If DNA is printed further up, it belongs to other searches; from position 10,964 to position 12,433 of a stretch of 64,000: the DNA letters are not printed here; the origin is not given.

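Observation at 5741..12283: Co-directional AT-rich operon of tailoring-type enzymes next to the RiPP-like module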

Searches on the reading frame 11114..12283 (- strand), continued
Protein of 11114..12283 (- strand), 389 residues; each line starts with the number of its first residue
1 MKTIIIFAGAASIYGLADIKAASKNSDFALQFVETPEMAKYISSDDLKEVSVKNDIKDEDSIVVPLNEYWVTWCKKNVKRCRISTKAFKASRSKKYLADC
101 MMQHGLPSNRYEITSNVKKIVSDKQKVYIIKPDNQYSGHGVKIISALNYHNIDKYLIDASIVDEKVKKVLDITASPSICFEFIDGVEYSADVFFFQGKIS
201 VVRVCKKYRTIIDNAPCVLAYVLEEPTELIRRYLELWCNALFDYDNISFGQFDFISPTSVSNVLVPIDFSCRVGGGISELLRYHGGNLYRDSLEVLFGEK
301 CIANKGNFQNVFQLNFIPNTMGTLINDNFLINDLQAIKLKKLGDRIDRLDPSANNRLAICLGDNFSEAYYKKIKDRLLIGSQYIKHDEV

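Call 22: search_solved_structures(query=A1, max_evalue=1)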
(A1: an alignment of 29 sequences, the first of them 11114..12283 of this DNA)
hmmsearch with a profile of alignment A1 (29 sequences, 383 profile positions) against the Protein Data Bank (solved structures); distinct sequences matched with E-value up to 1: 15.
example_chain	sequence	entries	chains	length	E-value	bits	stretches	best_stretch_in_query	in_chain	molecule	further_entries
3vot_A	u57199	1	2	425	1e-06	30.9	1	87-205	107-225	L-amino acid ligase, BL00235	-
2yrw_A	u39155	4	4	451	1.8e-06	30.1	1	83-197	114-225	Phosphoribosylglycinamide synthetase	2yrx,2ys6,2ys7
2xcl_A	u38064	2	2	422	2.3e-06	29.8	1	85-197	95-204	PHOSPHORIBOSYLAMINE--GLYCINE LIGASE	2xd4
2yw2_A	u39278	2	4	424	0.00024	23.2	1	86-191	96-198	Phosphoribosylamine--glycine ligase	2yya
3mjf_A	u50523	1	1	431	0.0092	17.9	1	91-190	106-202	Phosphoribosylamine--glycine ligase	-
1vkz_A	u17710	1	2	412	0.013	17.4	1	23-199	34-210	Phosphoribosylamine--glycine ligase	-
3ln7_A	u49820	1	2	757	0.036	16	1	93-201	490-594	Glutathione biosynthesis bifunctional protein gshAB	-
2qk4_A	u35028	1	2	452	0.046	15.7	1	90-192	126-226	Trifunctional purine biosynthetic protein adenosine-3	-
5vev_A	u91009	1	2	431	0.065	15.2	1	91-188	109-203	Phosphoribosylamine--glycine ligase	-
1gso_A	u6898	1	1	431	0.091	14.7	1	92-190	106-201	PROTEIN (GLYCINAMIDE RIBONUCLEOTIDE SYNTHETASE)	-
3ln6_A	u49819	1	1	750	0.17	13.8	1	111-203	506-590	Glutathione biosynthesis bifunctional protein gshAB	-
3vmm_A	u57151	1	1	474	0.18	13.7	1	85-148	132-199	Alanine-anticapsin ligase BacD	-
3wo1_A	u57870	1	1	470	0.18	13.7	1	85-148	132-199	Alanine-anticapsin ligase BacD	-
3wnz_A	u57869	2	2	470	0.19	13.6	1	85-148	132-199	Alanine-anticapsin ligase BacD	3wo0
4wd3_A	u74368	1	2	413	0.2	13.5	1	168-348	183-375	L-amino acid ligase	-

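Call 26: search_protein_families(library=padloc, proteins=[window:11114-12283:-], max_evalue=0.01)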
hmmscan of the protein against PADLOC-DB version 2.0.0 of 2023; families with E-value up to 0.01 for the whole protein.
window:11114-12283:- (389 aa): 0 families

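Call 29: find_encoding_contigs(protein=P0008, flank=10000, max_places=2)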
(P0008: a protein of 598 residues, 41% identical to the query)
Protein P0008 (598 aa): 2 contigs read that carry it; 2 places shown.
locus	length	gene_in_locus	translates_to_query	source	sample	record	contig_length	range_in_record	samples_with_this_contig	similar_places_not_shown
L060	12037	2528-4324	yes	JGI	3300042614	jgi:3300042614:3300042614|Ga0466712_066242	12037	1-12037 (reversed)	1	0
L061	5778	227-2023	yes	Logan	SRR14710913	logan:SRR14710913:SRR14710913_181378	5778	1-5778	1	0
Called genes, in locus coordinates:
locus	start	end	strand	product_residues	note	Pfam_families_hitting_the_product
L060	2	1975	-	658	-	?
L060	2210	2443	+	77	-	PF12844:HTH_19 (weak), PF01381:HTH_3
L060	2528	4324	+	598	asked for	PF13535:ATP-grasp_4 (weak)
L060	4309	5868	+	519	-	PF02543:Carbam_trans_N, PF16861:Carbam_trans_C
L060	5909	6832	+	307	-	PF13632:Glyco_trans_2_3 (weak)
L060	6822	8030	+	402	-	-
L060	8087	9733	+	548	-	PF01409:tRNA-synt_2d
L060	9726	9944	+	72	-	-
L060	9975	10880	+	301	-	PF13036:LpoB (weak)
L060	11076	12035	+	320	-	?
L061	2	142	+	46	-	?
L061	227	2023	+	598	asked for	PF13535:ATP-grasp_4 (weak)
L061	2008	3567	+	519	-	PF02543:Carbam_trans_N, PF16861:Carbam_trans_C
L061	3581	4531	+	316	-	PF13632:Glyco_trans_2_3 (faint)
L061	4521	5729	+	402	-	-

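Call 32: search_protein_families(library=pfam, proteins=[L044:8477-9289:-, L044:7609-8184:+, L044:7010-7513:+, L044:4564-6318:-, L044:17764-20340:-, L048:2058-3290:+, L048:1098-1919:+, L048:427-1086:+, L052:7952-9067:+, L052:11549-12274:+], max_evalue=0.001)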
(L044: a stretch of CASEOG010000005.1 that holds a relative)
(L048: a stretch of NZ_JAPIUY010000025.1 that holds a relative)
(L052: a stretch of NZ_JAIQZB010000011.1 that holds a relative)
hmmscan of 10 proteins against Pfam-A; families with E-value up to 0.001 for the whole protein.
L044:8477-9289:- (270 aa): 1 family
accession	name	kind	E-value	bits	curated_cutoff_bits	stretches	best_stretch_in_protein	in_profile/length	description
PF00226.36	DnaJ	-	8.4e-05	23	27.8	1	130-169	13-51/63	DnaJ domain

L044:7609-8184:+ (191 aa): 0 families

L044:7010-7513:+ (167 aa): 2 families
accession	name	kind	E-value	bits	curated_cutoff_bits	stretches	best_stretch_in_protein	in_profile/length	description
PF01381.28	HTH_3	-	1.4e-06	28.7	23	1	19-61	3-45/55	Helix-turn-helix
PF13560.12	HTH_31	-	0.00085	20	27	0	16-68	5-56/64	Helix-turn-helix domain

L044:4564-6318:- (584 aa): 0 families

L044:17764-20340:- (858 aa): 13 families
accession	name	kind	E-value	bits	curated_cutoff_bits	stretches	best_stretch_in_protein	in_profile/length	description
PF13086.12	AAA_11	-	2.2e-29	103.5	27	1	134-484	2-254/257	AAA domain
PF13087.12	AAA_12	-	6.8e-24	84.9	27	1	521-672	14-192/195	AAA domain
PF13245.12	AAA_19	-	2.8e-14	53.9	25.1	1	138-483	1-132/134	AAA domain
PF13604.12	AAA_30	-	1.9e-10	41.3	27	1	135-204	3-74/191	AAA domain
PF01443.25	Viral_helicase1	-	7.4e-10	39.5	21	1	443-670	58-226/228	Viral superfamily 1 RNA helicase core domain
PF00580.27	UvrD-helicase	-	4.2e-07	30.3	23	1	135-322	2-188/271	UvrD/REP helicase N-terminal domain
PF10881.14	DUF2726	-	8.3e-07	29.2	24.7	1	731-854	7-124/126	Protein of unknown function (DUF2726)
PF13538.12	UvrD_C_2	-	1.2e-06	28.7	27.4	1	626-671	6-52/52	UvrD-like helicase C-terminal domain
PF09848.15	SLFN-g3_helicase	-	1.3e-05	25.1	24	1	149-200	2-55/354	Schlafen group 3, DNA/RNA helicase domain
PF25199.1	nSTAND_NTPase5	-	3.9e-05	23.9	34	1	123-207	13-101/145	Novel STAND NTPase 5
PF04851.21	ResIII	-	4.7e-05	23.8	22.5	1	144-200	14-77/164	Type III restriction enzyme, res subunit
PF00270.35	DEAD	-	0.00015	22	26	1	137-203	3-72/167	DEAD/DEAH box helicase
PF20720.3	nSTAND3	-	0.00061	19.9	27.2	0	140-193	9-61/155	Novel STAND NTPase 3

L048:2058-3290:+ (410 aa): 0 families

L048:1098-1919:+ (273 aa): 2 families
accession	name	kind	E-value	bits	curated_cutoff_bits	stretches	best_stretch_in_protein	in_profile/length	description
PF13240.11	Zn_Ribbon_1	-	0.00016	21.8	25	1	246-267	2-23/23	zinc-ribbon domain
PF12773.13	DZR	-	0.00018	22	27.3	1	244-264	25-45/45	Double zinc ribbon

L048:427-1086:+ (219 aa): 1 family
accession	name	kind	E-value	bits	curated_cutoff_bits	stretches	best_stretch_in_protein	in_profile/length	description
PF01381.28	HTH_3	-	0.00034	21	23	0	52-101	10-55/55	Helix-turn-helix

L052:7952-9067:+ (371 aa): 8 families
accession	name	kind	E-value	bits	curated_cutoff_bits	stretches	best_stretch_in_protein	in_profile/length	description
PF08242.18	Methyltransf_12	-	1.3e-12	48.7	30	1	50-148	1-98/98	Methyltransferase domain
PF08241.18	Methyltransf_11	-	1.6e-11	45.2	21.2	1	50-150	1-95/95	Methyltransferase domain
PF13847.12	Methyltransf_31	-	3.1e-11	43.6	27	1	47-179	5-134/145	Methyltransferase domain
PF13649.12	Methyltransf_25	-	4.3e-11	43.8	27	1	49-146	1-97/97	Methyltransferase domain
PF13489.12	Methyltransf_23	-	1.3e-10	41.7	27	1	42-203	19-162/164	Methyltransferase domain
PF01209.24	Ubie_methyltran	-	6.2e-07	29.4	20.1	1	25-167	29-169/233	ubiE/COQ5 methyltransferase family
PF05175.20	MTS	-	0.00014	22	23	1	45-150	31-138/170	Methyltransferase small domain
PF02353.26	CMAS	-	0.00014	21.7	27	1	46-151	63-165/273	Mycolic acid cyclopropane synthetase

L052:11549-12274:+ (241 aa): 1 family
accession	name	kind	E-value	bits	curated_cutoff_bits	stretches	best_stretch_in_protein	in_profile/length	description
PF13643.11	DUF4145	-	2.3e-07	31.2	23.1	1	28-104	3-75/88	Domain of unknown function (DUF4145)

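Call 33: search_protein_families(library=pfam, proteins=[L051:7565-8890:+, L051:5567-6886:+, L051:4004-5431:+, L051:15495-16565:+, L051:16665-17576:+, L051:17554-19743:+, L052:12488-13252:+, L052:13240-14367:-, L052:5170-5712:+, L050:2900-4258:+], max_evalue=0.001)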
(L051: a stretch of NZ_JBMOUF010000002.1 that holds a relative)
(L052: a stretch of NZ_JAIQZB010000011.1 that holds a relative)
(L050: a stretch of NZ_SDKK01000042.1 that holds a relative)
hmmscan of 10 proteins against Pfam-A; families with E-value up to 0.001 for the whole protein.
L051:7565-8890:+ (441 aa): 0 families

L051:5567-6886:+ (439 aa): 4 families
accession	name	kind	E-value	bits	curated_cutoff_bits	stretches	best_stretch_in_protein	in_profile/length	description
PF00696.33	AA_kinase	-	6.9e-51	173.7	24.9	1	27-253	2-233/234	Amino acid kinase family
PF22468.2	ACT_9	-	6.8e-37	125.5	27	2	376-434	1-61/61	ACT domain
PF13840.12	ACT_7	-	1.4e-22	79.7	27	1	372-432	5-65/65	ACT domain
PF01842.31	ACT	-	1.6e-17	63.3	27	2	300-357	4-63/66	ACT domain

L051:4004-5431:+ (475 aa): 4 families
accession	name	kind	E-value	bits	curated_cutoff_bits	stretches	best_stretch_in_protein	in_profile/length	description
PF01171.26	ATP_bind_3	-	1.2e-55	188.6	27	1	28-214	2-182/182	PP-loop family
PF09179.16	TilS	-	8.3e-20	71.3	21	1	261-328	1-67/67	TilS substrate binding domain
PF11734.13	TilS_C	-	2.3e-19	69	22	1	399-472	1-74/74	TilS substrate C-terminal domain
PF00733.27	Asn_synthase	-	6.4e-05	23.2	21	1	10-63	3-52/354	Asparagine synthase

L051:15495-16565:+ (356 aa): 0 families

L051:16665-17576:+ (303 aa): 4 families
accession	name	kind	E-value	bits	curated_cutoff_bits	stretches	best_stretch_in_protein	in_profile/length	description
PF03466.25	LysR_substrate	-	3.9e-31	108.5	28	1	96-295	5-206/209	LysR substrate binding domain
PF00126.33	HTH_1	-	4.8e-15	55.7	26.6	1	8-66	1-59/60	Bacterial regulatory helix-turn-helix protein, lysR family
PF13556.12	HTH_30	-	8.4e-06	25.9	27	1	10-52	1-44/59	PucR C-terminal helix-turn-helix domain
PF01022.26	HTH_5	-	0.00054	20.2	22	0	14-47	11-42/47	Bacterial regulatory protein, arsR family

L051:17554-19743:+ (729 aa): 1 family
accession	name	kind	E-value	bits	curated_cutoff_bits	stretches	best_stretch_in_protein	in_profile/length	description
PF03572.23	Peptidase_S41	-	0.00012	22.1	24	1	617-695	84-164/165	Peptidase family S41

L052:12488-13252:+ (254 aa): 2 families
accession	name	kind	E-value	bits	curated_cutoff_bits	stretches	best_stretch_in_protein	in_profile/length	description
PF12787.12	EcsC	-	8.5e-10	39.1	30.4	1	93-252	89-235/240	EcsC protein family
PF05128.17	DUF697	-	5.5e-05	23.4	27.7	0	128-168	43-83/162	Domain of unknown function (DUF697)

L052:13240-14367:- (375 aa): 2 families
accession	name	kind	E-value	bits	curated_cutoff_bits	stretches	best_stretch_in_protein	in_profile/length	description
PF25583.1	WCX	-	5e-10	40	23.9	1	284-356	2-74/76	WCX domain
PF13280.12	WYL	-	2.1e-09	37.7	21.8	1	178-248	1-68/70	WYL domain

L052:5170-5712:+ (180 aa): 0 families

L050:2900-4258:+ (452 aa): 3 families
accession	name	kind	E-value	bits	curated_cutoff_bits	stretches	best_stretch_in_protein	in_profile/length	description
PF01609.27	DDE_Tnp_1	-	1.4e-17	64.5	23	1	276-443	29-200/200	Transposase DDE domain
PF13751.12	DDE_Tnp_1_6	-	4.6e-17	62.9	25.1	1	383-447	61-125/125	Transposase DDE domain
PF05598.16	DUF772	-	2.6e-14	53.4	23.1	1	52-121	1-74/74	Transposase domain (DUF772)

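Call 85: search_protein_families(library=pfam, alignment_id=A6, max_evalue=0.001)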
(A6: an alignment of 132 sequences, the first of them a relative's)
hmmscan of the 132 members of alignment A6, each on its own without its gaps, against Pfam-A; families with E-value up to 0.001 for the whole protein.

A. member 1, L044:16522-16809:- (95 aa): 0 families

B. families by the number of members that match (of 132 scanned): 141 families (the first 25 are shown)
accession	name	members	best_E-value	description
PF01142.23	TruD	3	3.2e-40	tRNA pseudouridine synthase D (TruD)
PF03721.20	UDPG_MGDP_dh_N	3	1.1e-31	UDP-glucose/GDP-mannose dehydrogenase family, NAD binding domain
PF00984.24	UDPG_MGDP_dh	3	2.2e-26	UDP-glucose/GDP-mannose dehydrogenase family, central domain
PF02518.31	HATPase_c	3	2.4e-19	Histidine kinase-, DNA gyrase B-, and HSP90-like ATPase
PF04055.27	Radical_SAM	3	6.6e-18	Radical SAM superfamily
PF03720.21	UDPG_MGDP_dh_C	3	3.1e-13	UDP-glucose/GDP-mannose dehydrogenase family, UDP binding domain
PF07719.23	TPR_2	3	6.6e-07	Tetratricopeptide repeat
PF07724.20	AAA_2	2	7.3e-52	AAA domain (Cdc48 subfamily)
PF13353.11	Fer4_12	2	4.7e-35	4Fe-4S single cluster domain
PF08238.18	Sel1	2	2.8e-17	Sel1 repeat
PF00589.27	Phage_integrase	2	4.4e-14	Phage integrase family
PF13424.12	TPR_12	2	9.5e-14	Tetratricopeptide repeat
PF01926.29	MMR_HSR1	2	1.1e-13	50S ribosome-binding GTPase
PF07728.20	AAA_5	2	3.4e-10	AAA domain (dynein-related subfamily)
PF25583.1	WCX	2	5e-10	WCX domain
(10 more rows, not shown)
